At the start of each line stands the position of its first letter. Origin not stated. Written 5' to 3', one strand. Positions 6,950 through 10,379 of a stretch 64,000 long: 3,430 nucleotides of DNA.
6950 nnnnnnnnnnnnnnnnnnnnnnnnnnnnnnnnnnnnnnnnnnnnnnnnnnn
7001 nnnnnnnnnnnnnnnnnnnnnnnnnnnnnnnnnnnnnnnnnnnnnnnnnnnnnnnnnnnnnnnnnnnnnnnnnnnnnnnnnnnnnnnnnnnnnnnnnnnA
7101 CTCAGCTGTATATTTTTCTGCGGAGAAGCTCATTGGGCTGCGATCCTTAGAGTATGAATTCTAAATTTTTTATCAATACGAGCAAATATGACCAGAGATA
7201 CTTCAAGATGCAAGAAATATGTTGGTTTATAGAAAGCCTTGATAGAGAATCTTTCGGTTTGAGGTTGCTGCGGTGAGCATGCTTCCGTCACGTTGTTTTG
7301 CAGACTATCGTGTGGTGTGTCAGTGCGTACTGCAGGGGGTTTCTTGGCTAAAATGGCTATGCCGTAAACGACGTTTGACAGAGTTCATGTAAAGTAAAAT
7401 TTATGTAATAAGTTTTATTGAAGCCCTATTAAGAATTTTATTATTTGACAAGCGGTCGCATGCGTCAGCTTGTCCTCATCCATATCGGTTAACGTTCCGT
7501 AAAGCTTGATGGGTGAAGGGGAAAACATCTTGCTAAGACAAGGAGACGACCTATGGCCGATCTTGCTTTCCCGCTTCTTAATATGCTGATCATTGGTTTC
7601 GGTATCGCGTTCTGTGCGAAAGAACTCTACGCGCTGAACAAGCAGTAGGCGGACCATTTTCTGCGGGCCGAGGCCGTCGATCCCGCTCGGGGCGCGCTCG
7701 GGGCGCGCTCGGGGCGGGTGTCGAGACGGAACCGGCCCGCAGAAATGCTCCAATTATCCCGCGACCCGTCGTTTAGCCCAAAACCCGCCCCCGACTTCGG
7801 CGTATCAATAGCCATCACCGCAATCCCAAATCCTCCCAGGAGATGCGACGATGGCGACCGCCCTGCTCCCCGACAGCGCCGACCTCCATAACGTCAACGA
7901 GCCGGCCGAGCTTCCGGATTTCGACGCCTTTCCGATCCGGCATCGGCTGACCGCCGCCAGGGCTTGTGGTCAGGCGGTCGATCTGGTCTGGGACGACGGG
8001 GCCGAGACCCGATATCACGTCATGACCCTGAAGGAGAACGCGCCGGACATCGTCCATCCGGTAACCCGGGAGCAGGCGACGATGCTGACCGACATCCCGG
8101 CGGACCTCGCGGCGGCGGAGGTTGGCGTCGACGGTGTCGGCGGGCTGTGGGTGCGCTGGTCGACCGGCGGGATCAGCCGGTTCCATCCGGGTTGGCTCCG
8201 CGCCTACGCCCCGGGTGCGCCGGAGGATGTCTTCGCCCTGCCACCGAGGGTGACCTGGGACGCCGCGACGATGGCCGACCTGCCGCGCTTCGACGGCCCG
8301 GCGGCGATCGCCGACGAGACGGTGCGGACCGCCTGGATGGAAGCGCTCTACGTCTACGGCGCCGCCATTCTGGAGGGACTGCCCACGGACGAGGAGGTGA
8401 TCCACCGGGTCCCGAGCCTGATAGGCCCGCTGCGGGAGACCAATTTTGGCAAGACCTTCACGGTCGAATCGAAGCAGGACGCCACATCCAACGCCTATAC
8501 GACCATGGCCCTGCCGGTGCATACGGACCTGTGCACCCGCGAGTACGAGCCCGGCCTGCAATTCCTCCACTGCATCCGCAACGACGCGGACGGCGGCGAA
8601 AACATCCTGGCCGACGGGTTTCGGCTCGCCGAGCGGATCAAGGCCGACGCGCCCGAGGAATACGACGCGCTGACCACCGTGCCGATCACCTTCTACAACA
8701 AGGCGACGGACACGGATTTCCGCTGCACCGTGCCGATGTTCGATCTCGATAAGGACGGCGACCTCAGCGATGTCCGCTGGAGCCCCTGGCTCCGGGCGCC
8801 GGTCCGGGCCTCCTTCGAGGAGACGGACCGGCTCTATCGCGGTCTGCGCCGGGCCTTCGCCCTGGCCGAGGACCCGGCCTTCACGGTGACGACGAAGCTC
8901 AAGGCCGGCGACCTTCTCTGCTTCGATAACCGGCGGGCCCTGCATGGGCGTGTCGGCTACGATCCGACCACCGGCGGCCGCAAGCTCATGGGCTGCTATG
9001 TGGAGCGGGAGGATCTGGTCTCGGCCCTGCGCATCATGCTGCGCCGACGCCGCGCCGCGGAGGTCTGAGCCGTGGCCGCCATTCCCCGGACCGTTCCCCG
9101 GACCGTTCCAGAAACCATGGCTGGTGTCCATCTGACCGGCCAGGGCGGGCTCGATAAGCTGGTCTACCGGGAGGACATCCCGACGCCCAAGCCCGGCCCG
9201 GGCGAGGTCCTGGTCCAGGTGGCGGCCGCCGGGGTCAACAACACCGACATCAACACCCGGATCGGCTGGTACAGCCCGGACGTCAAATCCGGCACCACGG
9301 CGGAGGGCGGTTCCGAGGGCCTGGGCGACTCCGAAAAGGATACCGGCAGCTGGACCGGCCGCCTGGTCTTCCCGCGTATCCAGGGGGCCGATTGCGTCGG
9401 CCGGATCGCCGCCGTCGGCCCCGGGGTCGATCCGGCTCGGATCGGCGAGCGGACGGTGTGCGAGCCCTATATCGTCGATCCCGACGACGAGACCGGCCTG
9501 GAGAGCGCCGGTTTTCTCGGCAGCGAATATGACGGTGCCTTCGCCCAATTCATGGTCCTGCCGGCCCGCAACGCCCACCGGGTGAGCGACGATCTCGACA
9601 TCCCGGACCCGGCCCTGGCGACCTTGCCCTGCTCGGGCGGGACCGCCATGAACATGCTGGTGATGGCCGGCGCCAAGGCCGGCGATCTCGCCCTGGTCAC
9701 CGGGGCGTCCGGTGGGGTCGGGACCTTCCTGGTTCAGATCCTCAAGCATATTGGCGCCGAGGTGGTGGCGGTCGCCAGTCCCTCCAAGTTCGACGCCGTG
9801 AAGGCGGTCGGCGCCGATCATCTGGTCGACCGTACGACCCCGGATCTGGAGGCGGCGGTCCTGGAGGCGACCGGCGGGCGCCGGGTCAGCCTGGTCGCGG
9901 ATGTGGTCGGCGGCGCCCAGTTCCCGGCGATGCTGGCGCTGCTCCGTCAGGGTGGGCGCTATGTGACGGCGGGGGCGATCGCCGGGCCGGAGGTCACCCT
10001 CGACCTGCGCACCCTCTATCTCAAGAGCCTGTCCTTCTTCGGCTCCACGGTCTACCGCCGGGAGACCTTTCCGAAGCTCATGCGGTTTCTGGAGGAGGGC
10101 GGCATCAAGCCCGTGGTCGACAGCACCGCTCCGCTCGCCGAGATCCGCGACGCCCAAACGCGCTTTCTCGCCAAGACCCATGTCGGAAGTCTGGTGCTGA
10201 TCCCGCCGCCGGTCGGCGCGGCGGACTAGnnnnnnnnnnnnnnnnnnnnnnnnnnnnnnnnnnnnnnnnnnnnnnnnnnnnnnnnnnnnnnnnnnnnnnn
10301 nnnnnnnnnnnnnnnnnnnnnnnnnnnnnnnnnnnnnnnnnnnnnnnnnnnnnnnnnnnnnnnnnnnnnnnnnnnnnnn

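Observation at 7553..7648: Shine-Dalgarno-preceded 31-aa hydrophobic micro-ORF at the islet edge, divergent from the NACHT gene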

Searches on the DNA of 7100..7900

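Call 16: search_rna_families(source=window, start=7100, end=7900, threshold=evalue, max_evalue=10)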
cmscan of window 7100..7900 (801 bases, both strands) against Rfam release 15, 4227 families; matches with E-value up to 10: 0.
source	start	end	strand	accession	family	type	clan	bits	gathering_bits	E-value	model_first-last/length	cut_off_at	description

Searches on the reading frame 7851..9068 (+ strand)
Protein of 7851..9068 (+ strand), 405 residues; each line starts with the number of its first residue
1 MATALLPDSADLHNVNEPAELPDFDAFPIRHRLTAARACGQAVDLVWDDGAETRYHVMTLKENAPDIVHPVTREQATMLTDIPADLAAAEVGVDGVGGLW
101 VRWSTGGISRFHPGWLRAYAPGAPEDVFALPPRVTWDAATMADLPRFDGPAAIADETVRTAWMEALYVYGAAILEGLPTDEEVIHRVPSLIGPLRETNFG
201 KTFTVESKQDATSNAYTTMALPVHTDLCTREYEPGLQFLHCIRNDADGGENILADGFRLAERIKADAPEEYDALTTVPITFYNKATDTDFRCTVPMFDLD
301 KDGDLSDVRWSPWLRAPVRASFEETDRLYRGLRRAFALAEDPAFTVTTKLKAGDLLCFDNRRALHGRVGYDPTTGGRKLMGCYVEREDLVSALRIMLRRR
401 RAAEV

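Call 5: search_protein_families(library=pfam, proteins=[window:7851-9068:+], max_evalue=1)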
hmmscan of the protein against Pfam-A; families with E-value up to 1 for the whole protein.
window:7851-9068:+ (405 aa): 3 families
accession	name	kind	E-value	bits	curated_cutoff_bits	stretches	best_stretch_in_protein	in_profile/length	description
PF02668.22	TauD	-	1.8e-44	153.1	27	1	146-383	13-267/267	Taurine catabolism dioxygenase TauD, TfdA family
PF06155.17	GBBH-like_N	-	0.0019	19.3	22.8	0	40-66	7-33/85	Gamma-butyrobetaine hydroxylase-like, N-terminal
PF24435.1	RRM_NFXL1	-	0.18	12.2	27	1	281-307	4-30/80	NFXL1 RRM-like domain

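Call 6: search_protein_families(library=ncbifam, proteins=[window:7851-9068:+], max_evalue=1)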
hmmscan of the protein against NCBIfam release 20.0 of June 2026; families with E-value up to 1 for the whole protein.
window:7851-9068:+ (405 aa): 7 families
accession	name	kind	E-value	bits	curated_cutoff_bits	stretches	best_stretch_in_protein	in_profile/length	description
TIGR02409.1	carnitine_bodg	equivalog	1.4e-84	284.3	414.75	1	43-396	2-364/366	gamma-butyrobetaine dioxygenase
NF049936.1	TriMthamethphnDioxTmpA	equivalog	1.9e-80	270.4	400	1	45-398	4-363/366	2-trimethylaminoethylphosphonate dioxygenase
TIGR02410.1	carnitine_TMLD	equivalog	2.4e-50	172.1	268.3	1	81-396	30-360/362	trimethyllysine dioxygenase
NF043003.1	ClavSyn_CS1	equivalog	0.0001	22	450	1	213-377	121-279/312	clavaminate synthase Cs1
NF051846.1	ManIsomPseudo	equivalog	0.006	15.5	600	1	154-216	44-107/401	D-mannose isomerase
NF041363.1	GntD_guanitoxin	equivalog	0.014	14.7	345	1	349-373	285-309/341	guanitoxin biosynthesis L-enduracididine beta-hydroxylase GntD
NF045815.1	Neo-PentlctneFsynPtlD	equivalog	0.024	13.9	550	1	332-374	235-277/301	neopentalenolactone/pentalenolactone F synthase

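Call 14: find_related_loci(query=window:7851-9068:+, collection=genome_contigs, flank=8000)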
Query window:7851-9068:+ (405 aa) in genome_contigs; peptide patterns used: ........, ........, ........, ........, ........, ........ (x = any residue, [..] = any of these).
90 stretches matched a pattern, but none encodes a relative of the query by tblastn (E <= 1e-3).

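Call 53: find_encoding_contigs(protein=window:7851-9068:+, flank=5000, max_places=10)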
Protein window:7851-9068:+ (405 aa): 1 contig read that carries it; 1 place shown.
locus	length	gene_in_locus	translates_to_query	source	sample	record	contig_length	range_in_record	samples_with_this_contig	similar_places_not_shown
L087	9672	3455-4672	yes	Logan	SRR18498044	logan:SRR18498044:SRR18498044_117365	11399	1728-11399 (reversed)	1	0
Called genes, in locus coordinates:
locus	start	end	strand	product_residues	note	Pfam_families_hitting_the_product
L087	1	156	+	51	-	?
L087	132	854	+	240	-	PF00849:PseudoU_synth_2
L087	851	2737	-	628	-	PF05729:NACHT (weak)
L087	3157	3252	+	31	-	-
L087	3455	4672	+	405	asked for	PF02668:TauD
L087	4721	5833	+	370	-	PF08240:ADH_N, PF00107:ADH_zinc_N, PF13602:ADH_zinc_N_2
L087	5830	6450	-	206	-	PF04299:FMN_bind_2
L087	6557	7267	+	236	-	PF00174:Oxidored_molyb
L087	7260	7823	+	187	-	PF00255:GSHPx, PF00578:AhpC-TSA (weak)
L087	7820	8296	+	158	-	PF00515:TPR_1 (faint), PF07719:TPR_2 (faint), PF13432:TPR_16 (weak)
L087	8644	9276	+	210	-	PF01810:LysE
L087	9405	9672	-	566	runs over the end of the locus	PF00111:Fer2, PF00211:Guanylate_cyc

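Call 58: find_homologous_proteins(query=window:7851-9068:+, max_evalue=1e-120)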
Query window:7851-9068:+ (405 aa): 87 proteins with E <= 1e-120 among 8000 candidates.
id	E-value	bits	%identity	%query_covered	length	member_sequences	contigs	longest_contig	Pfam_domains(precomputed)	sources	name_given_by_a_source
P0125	2.0e-276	934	100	100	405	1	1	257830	PF02668.23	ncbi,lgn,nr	ncbi:MAG: TauD/TfdA family dioxygenase [Alphaproteobacteria bacterium]|nr:TauD/TfdA family dioxygena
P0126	1.2e-225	767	82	97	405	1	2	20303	PF02668.23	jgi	-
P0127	3.3e-183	627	69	96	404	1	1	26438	PF02668.23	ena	-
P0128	4.2e-158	544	61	93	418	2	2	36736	PF02668.23,PF06155.18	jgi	-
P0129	4.6e-158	544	63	92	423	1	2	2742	PF02668.23,PF06155.18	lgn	-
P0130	1.4e-157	543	61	94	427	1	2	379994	PF02668.23,PF06155.18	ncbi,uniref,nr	ncbi:TauD/TfdA family dioxygenase [Marivibrio halodurans]|uniref:TauD/TfdA family dioxygenase n=1 Ta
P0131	4.6e-157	541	62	97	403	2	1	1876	PF02668.23,PF06155.18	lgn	-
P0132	5.2e-157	541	61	97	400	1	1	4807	PF02668.23,PF06155.18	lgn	-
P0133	7.9e-157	540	60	96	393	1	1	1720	PF02668.23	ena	-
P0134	1.8e-156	539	61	99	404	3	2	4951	PF02668.23,PF06155.18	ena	-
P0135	7.7e-155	534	60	95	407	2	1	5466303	PF02668.23,PF06155.18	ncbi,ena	-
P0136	1.1e-152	527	59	98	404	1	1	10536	PF02668.23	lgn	-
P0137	1.4e-151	523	59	92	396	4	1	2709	PF02668.23,PF06155.18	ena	-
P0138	2.7e-151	522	62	96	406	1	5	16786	PF02668.23,PF06155.18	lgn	-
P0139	8.8e-151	520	60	95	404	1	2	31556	PF02668.23,PF06155.18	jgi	-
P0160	2.2e-139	483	94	56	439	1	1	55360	PF02668.23,PF08240.18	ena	-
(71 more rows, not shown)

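Call 59: find_encoding_contigs(protein=P0160, flank=8000, max_places=3)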
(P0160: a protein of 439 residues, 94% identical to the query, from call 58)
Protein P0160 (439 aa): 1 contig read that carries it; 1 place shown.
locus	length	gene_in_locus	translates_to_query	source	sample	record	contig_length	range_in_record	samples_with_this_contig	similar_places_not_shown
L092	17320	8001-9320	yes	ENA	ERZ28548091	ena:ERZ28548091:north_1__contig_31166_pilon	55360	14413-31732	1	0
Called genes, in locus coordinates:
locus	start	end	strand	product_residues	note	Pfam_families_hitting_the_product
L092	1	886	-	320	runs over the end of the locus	PF07690:MFS_1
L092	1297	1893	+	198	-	PF01641:SelR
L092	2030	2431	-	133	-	-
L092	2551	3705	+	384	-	-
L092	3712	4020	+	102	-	-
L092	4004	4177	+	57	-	-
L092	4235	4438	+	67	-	-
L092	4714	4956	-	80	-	-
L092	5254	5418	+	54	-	-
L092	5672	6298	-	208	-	PF00165:HTH_AraC (faint), PF12833:HTH_18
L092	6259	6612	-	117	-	-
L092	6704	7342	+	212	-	PF00596:Aldolase_II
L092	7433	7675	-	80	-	-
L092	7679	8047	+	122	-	-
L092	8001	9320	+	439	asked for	PF02668:TauD, PF08240:ADH_N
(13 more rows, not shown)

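Call 60: find_encoding_contigs(protein=P0127, flank=8000, max_places=3)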
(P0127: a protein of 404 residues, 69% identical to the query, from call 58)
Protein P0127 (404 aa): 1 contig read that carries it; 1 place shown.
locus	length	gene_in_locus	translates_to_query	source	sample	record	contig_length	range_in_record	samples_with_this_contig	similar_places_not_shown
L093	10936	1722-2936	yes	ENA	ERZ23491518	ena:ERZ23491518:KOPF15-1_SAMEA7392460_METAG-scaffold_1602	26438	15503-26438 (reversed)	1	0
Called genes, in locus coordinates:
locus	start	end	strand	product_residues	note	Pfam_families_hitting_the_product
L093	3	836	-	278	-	?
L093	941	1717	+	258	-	PF00596:Aldolase_II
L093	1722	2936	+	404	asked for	PF02668:TauD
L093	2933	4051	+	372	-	PF08240:ADH_N, PF00107:ADH_zinc_N, PF13602:ADH_zinc_N_2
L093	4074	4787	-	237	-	PF06707:DUF1194, PF13519:VWA_2 (weak)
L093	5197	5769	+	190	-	PF00908:dTDP_sugar_isom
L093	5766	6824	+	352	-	PF00106:adh_short (faint), PF01073:3Beta_HSD, PF01370:Epimerase, PF02719:Polysacc_synt_2, PF04321:RmlD_sub_bind, PF07993:NAD_binding_4, PF16363:GDP_Man_Dehyd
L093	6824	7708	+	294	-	PF01073:3Beta_HSD (faint), PF01370:Epimerase, PF02719:Polysacc_synt_2 (faint), PF04321:RmlD_sub_bind, PF13460:NAD_binding_10 (weak), PF16363:GDP_Man_Dehyd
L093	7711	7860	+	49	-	-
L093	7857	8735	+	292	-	PF00483:NTP_transferase, PF12804:NTP_transf_3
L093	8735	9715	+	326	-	PF01551:Peptidase_M23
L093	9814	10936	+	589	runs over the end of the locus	PF01336:tRNA_anti-codon, PF00152:tRNA-synt_2, PF02938:GAD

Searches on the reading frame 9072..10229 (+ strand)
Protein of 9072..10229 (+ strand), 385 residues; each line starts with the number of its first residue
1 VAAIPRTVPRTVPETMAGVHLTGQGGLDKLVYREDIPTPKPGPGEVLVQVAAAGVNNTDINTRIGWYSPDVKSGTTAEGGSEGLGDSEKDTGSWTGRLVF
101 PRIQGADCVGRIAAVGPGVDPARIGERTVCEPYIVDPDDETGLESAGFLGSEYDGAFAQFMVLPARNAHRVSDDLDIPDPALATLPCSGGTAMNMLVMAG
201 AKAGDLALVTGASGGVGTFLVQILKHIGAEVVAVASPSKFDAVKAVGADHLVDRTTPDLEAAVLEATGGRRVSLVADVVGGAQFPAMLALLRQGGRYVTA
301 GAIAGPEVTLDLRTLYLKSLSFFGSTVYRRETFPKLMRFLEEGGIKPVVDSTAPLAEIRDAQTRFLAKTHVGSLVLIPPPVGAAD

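Call 5: search_protein_families(library=pfam, proteins=[window:9072-10229:+], max_evalue=1)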
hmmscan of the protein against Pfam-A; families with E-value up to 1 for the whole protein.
window:9072-10229:+ (385 aa): 8 families
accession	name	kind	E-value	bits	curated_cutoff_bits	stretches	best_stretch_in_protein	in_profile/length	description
PF00107.32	ADH_zinc_N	-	5.4e-29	101.2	31.8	1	215-341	1-128/129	Zinc-binding dehydrogenase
PF13602.12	ADH_zinc_N_2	-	1.9e-18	68.1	27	1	247-376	2-134/134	Zinc-binding dehydrogenase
PF08240.17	ADH_N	-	5.4e-15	56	23.5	1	42-172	1-103/104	Alcohol dehydrogenase GroES-like domain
PF01370.27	Epimerase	-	0.0043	16.9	20.9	1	207-253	1-47/240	NAD dependent epimerase/dehydratase family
PF04321.23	RmlD_sub_bind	-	0.0096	15.5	27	1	208-259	4-54/287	RmlD substrate binding domain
PF00106.31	adh_short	-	0.024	14.6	26.6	1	207-237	3-33/195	short chain dehydrogenase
PF08659.16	KR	-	0.057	13.8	22.6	1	208-292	4-76/180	KR domain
PF14505.12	DUF4438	-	0.081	13.1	24.9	1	177-227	50-97/135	Domain of unknown function (DUF4438), N-terminal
